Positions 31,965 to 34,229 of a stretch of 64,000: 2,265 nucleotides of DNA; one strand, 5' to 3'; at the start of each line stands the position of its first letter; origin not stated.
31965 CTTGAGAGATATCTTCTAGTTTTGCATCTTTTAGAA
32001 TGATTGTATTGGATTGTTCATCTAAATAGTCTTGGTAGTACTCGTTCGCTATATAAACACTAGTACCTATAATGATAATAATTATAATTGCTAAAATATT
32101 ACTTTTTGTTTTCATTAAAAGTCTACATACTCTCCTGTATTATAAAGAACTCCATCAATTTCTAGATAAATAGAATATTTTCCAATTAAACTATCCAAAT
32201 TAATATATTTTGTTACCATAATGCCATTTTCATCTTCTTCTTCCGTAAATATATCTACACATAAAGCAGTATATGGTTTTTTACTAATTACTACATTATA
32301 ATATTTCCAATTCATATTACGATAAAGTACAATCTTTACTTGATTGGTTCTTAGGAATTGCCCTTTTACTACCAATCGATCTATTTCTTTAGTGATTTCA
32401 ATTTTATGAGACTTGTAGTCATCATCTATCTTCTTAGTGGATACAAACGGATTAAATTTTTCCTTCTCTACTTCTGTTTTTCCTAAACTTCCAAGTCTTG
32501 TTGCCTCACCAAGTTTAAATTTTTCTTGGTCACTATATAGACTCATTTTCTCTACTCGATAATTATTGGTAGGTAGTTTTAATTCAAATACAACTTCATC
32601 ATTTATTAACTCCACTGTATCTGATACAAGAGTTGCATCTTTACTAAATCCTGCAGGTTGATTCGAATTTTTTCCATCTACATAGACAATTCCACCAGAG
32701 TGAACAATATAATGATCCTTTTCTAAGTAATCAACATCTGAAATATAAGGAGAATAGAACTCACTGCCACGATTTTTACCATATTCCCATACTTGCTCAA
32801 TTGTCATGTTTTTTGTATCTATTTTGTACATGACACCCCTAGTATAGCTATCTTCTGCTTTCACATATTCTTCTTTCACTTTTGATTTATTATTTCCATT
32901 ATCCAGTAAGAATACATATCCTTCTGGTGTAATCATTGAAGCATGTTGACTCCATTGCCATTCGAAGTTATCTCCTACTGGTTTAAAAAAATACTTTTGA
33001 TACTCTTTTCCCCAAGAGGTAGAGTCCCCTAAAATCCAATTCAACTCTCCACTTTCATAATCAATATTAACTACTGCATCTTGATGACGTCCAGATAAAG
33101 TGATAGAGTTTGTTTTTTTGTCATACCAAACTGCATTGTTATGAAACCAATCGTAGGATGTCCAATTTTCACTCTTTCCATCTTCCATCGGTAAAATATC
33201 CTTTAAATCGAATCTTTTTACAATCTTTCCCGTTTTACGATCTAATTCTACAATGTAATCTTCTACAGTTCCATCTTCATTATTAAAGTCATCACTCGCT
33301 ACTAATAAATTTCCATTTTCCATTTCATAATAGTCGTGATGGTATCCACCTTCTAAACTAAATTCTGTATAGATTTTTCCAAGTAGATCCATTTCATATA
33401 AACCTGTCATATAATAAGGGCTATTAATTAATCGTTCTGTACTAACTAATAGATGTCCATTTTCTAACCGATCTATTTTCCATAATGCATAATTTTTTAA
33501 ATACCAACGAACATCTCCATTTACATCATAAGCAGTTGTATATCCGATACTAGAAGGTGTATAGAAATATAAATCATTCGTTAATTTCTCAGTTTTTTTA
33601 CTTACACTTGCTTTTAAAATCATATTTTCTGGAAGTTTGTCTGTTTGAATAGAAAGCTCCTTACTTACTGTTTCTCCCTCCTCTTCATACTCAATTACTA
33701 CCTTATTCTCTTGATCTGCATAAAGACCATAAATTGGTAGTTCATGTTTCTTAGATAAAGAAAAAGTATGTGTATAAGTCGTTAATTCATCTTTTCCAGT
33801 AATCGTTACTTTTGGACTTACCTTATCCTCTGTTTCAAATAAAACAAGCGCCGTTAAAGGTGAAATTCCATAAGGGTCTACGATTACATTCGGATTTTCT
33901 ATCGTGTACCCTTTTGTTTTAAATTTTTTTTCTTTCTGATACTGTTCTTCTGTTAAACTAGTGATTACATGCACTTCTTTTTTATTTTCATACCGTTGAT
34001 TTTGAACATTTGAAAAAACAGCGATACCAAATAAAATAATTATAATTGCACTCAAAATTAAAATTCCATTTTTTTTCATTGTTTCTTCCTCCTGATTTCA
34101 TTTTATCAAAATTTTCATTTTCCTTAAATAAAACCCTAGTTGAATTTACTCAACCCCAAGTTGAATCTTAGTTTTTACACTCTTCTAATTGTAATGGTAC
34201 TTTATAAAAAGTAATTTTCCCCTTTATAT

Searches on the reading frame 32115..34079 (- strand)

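Call 17: search_protein_families(library=pfam, proteins=[window:32115-34079:-], max_evalue=0.001)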
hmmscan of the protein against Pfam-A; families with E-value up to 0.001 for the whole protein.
window:32115-34079:- (654 aa): 2 families
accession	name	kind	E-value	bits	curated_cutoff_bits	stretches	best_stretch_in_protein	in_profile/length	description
PF05935.17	Arylsulfotrans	-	4.4e-100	335.7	24.2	1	159-506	5-367/374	Arylsulfotransferase (ASST)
PF17425.8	Arylsulfotran_N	-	5.3e-20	71.7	24.2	1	65-146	2-87/88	Arylsulfotransferase Ig-like domain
